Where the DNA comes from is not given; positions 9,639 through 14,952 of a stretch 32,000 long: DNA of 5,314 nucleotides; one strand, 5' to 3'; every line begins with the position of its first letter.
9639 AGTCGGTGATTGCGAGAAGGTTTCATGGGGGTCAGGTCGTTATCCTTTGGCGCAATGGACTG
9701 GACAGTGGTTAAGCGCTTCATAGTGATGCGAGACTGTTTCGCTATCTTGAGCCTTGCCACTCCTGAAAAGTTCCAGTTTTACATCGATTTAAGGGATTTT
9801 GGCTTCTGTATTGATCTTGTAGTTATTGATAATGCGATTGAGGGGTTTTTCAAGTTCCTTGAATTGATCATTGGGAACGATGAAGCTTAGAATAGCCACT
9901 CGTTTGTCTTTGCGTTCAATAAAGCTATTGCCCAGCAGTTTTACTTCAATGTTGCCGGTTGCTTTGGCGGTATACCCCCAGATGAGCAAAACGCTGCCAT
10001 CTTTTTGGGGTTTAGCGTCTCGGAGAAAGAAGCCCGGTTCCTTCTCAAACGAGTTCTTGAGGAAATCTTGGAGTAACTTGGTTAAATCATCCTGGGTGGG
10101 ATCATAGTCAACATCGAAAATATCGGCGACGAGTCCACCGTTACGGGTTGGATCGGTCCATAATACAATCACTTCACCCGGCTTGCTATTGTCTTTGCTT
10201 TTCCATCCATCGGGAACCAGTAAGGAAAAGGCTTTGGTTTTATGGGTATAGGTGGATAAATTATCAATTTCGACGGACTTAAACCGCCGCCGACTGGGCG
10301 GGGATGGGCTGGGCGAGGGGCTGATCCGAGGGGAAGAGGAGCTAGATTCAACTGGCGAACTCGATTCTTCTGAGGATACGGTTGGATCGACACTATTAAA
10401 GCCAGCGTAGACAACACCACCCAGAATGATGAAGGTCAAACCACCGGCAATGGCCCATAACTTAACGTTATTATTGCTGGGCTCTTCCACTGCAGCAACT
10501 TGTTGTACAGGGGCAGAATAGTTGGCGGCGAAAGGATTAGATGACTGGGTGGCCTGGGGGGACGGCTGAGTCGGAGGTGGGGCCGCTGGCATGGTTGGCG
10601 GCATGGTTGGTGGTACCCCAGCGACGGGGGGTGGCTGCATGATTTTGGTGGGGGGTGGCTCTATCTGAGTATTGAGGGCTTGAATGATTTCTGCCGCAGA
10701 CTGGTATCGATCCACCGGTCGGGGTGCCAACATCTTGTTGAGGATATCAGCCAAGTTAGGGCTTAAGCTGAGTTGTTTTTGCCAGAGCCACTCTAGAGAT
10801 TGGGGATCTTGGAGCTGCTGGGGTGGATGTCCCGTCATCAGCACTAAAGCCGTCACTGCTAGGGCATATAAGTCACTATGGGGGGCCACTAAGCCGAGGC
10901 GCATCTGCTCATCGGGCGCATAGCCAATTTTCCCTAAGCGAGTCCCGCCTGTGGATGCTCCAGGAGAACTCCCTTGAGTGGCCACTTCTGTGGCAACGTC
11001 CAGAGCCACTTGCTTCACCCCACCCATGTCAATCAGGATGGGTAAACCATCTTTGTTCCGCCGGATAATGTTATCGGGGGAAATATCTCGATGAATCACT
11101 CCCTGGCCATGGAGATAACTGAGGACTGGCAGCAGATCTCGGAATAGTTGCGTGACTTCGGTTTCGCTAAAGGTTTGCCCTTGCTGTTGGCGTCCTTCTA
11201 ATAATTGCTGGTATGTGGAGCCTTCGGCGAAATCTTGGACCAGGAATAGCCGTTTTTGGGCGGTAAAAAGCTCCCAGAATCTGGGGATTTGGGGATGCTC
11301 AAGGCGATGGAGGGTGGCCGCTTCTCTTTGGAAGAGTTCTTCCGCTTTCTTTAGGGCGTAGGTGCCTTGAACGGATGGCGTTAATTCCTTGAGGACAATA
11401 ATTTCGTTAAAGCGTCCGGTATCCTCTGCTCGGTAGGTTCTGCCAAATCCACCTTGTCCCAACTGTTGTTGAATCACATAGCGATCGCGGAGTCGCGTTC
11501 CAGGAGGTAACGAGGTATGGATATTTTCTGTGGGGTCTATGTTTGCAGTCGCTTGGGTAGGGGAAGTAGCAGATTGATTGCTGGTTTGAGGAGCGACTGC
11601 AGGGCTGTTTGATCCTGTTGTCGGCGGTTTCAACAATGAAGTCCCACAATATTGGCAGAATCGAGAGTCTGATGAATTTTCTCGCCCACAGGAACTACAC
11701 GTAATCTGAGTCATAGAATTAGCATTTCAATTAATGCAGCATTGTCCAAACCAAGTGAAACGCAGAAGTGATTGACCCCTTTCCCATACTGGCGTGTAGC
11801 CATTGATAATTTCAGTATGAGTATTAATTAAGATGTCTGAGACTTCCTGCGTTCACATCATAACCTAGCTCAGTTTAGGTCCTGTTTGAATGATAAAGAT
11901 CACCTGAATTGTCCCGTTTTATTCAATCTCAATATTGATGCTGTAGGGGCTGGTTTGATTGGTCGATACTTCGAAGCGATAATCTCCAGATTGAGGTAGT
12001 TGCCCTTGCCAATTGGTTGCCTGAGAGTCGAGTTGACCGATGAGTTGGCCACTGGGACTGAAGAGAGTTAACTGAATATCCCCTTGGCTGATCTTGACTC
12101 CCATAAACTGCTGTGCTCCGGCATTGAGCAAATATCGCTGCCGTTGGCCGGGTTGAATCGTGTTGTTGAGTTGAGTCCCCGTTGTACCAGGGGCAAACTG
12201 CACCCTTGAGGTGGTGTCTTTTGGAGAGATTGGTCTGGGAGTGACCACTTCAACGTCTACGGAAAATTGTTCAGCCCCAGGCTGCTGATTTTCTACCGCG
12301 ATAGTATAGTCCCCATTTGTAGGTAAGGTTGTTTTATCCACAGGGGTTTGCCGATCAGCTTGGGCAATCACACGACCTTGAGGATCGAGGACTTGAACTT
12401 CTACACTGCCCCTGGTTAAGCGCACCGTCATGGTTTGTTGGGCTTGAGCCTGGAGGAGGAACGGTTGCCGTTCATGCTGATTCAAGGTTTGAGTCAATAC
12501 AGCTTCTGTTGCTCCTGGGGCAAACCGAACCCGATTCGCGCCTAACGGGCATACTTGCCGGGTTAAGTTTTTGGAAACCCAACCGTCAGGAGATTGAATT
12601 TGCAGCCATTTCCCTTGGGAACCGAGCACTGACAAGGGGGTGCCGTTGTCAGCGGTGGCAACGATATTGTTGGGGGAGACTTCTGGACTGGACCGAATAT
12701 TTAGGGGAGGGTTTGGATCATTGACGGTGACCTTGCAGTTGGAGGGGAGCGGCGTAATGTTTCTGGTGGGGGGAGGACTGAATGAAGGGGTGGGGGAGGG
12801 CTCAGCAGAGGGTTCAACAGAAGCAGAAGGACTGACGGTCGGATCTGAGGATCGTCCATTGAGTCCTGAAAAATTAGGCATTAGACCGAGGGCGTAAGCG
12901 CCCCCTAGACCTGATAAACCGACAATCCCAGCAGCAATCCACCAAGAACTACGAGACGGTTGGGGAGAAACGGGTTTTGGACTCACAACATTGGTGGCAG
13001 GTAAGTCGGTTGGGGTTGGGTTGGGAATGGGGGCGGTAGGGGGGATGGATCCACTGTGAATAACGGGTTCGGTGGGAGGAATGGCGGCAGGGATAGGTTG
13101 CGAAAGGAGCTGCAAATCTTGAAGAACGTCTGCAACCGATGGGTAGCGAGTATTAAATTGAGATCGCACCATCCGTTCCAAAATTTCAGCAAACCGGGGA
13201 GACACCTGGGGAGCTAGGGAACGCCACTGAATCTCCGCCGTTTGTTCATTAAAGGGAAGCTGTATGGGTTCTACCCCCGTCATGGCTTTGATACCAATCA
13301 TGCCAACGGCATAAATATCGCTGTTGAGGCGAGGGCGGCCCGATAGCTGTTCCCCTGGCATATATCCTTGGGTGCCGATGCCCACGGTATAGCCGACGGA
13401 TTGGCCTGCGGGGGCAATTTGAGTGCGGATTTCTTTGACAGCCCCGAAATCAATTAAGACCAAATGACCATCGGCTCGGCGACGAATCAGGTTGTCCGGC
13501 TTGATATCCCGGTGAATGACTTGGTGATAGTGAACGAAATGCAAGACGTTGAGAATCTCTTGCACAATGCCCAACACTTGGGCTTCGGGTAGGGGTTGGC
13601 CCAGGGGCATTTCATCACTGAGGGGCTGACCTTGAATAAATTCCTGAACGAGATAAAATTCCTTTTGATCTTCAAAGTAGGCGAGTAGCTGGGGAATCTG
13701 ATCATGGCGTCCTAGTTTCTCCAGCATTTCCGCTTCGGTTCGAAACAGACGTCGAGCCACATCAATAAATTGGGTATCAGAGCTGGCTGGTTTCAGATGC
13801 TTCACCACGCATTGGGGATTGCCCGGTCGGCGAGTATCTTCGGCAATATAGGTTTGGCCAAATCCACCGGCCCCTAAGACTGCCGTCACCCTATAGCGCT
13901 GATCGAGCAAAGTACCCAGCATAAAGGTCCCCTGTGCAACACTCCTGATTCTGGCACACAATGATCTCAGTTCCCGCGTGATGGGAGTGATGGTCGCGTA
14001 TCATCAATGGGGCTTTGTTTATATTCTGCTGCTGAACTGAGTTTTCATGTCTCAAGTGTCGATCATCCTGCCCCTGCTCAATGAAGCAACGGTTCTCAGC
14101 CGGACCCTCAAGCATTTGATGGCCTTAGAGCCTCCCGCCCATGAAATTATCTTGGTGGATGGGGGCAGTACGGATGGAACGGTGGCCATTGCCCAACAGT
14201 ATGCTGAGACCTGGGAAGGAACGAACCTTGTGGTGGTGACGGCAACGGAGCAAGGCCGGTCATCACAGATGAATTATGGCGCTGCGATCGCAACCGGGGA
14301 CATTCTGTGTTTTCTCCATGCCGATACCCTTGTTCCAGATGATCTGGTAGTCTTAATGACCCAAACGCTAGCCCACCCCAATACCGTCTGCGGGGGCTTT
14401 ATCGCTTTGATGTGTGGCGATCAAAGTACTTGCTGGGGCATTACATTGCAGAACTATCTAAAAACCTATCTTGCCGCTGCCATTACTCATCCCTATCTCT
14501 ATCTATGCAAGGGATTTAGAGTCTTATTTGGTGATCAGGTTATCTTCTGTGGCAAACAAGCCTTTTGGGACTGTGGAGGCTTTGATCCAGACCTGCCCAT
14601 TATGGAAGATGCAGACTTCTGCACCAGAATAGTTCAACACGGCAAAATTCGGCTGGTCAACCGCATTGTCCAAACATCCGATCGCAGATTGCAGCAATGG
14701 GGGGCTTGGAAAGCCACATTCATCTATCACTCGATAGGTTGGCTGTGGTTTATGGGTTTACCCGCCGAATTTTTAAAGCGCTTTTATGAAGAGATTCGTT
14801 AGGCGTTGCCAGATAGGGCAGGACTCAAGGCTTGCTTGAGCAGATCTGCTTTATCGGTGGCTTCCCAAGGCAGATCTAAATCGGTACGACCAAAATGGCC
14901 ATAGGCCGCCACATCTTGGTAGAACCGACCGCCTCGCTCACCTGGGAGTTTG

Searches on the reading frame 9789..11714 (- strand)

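Call 15: search_protein_families(library=pfam, proteins=[window:9789-11714:-], max_evalue=0.001)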
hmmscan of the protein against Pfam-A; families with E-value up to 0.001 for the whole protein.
window:9789-11714:- (641 aa): 6 families
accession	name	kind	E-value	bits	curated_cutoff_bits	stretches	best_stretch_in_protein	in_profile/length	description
PF00069.31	Pkinase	-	1.1e-30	107.3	31.7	1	79-344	1-258/263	Protein kinase domain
PF07714.23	PK_Tyr_Ser-Thr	-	2.3e-15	57.1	23.1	1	81-313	3-220/258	Protein tyrosine and serine/threonine kinase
PF13240.11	Zn_Ribbon_1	-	5.7e-07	29.6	25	1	6-27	2-23/23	zinc-ribbon domain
PF12773.13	DZR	-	2.6e-05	24.7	27.3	1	6-27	1-22/45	Double zinc ribbon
PF13248.11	Zn_ribbon_3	-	3.7e-05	23.5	27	1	4-25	3-24/26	zinc-ribbon domain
PF24460.1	DUF7575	-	5.4e-05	22.9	28.5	1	4-27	4-27/28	Domain of unknown function (DUF7575)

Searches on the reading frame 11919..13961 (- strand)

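Call 15: search_protein_families(library=pfam, proteins=[window:11919-13961:-], max_evalue=0.001)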
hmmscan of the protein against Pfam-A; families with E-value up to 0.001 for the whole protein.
window:11919-13961:- (680 aa): 6 families
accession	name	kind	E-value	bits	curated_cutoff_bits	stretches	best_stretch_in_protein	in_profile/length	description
PF00069.31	Pkinase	-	4.4e-34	118.5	31.7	1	23-273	1-252/263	Protein kinase domain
PF07714.23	PK_Tyr_Ser-Thr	-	1.1e-15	58.2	23.1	1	26-241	4-213/258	Protein tyrosine and serine/threonine kinase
PF08239.17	SH3_3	-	3.5e-08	34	27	1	420-464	3-50/54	Bacterial SH3 domain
PF03109.22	ABC1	-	6.7e-05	22.6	22.9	1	99-181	140-220/244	ABC1 atypical kinase-like domain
PF01636.29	APH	-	8.4e-05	22.9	23.2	0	147-173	169-195/239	Phosphotransferase enzyme family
PF01105.29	EMP24_GP25L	-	0.00097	19.7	25.9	0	518-574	37-97/182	emp24/gp25L/p24 family/GOLD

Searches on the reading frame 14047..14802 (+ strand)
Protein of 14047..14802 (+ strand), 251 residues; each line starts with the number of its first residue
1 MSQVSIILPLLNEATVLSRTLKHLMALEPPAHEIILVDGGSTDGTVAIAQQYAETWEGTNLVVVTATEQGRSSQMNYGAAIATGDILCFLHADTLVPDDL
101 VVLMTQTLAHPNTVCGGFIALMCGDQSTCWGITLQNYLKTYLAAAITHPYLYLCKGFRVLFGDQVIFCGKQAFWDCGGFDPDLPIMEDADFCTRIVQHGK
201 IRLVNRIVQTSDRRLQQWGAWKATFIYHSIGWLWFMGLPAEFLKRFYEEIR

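Call 15: search_protein_families(library=pfam, proteins=[window:14047-14802:+], max_evalue=0.001)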
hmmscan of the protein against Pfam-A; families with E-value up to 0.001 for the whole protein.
window:14047-14802:+ (251 aa): 4 families
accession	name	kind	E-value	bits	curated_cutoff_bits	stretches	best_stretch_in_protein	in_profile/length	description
PF00535.33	Glycos_transf_2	-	5.2e-25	88.7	23.3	1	5-121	1-118/168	Glycosyl transferase family 2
PF13641.12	Glyco_tranf_2_3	-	2.5e-12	47.7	27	1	4-199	3-198/230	Glycosyltransferase like family 2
PF10111.15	Glyco_tranf_2_2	-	3.8e-07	30.3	27.3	1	22-198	21-202/276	Glycosyltransferase like family 2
PF13704.12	Glyco_tranf_2_4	-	0.0002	22.3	27.5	1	12-93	2-81/98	Glycosyl transferase family 2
